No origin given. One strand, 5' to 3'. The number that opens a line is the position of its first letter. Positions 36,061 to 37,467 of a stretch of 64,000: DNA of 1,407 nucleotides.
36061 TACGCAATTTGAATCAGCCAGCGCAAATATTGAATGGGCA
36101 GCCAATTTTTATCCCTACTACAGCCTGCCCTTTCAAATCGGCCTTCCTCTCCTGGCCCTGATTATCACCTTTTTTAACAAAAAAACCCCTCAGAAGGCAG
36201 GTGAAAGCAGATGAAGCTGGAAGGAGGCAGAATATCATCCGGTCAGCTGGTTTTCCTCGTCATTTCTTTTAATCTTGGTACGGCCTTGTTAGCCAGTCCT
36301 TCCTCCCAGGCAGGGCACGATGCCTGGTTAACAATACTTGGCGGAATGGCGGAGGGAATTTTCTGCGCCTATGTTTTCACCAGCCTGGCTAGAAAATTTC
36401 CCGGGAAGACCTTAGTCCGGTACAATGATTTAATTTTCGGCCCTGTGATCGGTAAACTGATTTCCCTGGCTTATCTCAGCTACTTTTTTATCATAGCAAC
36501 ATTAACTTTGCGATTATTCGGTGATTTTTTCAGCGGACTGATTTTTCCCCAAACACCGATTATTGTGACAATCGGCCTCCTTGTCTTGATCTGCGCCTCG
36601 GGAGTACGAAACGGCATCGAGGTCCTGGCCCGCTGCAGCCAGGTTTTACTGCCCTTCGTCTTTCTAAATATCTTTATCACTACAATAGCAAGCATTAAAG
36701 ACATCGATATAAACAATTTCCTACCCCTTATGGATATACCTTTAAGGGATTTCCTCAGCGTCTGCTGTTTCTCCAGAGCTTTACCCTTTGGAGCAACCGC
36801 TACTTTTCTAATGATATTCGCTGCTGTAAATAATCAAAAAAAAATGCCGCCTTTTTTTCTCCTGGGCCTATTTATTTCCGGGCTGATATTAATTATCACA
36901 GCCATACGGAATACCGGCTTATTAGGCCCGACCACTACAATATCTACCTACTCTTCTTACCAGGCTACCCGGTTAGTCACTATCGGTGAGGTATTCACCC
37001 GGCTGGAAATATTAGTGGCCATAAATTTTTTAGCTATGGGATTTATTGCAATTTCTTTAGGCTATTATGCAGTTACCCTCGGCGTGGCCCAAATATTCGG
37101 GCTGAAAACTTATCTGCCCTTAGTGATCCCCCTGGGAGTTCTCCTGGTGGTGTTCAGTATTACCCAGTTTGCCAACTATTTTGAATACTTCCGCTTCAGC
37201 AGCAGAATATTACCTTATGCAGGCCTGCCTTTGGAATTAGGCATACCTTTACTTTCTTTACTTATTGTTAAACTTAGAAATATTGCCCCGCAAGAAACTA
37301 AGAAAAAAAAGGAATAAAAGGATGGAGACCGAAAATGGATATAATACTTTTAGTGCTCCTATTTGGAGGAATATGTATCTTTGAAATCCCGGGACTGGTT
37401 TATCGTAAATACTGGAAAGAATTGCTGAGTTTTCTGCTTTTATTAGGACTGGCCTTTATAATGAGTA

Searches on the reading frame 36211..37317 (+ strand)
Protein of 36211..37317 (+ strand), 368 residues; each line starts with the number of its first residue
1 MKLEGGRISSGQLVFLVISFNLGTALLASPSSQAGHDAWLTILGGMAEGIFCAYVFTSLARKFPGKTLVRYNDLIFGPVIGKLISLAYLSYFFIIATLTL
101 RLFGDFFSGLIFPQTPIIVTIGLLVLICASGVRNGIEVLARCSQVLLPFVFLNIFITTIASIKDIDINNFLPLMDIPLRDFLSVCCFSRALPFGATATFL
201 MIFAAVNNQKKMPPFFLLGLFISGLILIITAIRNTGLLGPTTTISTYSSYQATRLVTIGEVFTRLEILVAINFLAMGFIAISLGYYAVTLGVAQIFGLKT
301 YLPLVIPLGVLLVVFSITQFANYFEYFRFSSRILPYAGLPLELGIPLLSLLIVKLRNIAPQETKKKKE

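Call 25: search_protein_families(library=pfam, max_evalue=0.01, proteins=[window:36211-37317:+])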
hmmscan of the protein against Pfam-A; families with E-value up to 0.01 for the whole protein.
window:36211-37317:+ (368 aa): 1 family
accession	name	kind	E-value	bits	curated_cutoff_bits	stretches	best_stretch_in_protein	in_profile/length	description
PF03845.19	Spore_permease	-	1.5e-50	172.3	23.4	1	7-322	1-319/321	Spore germination protein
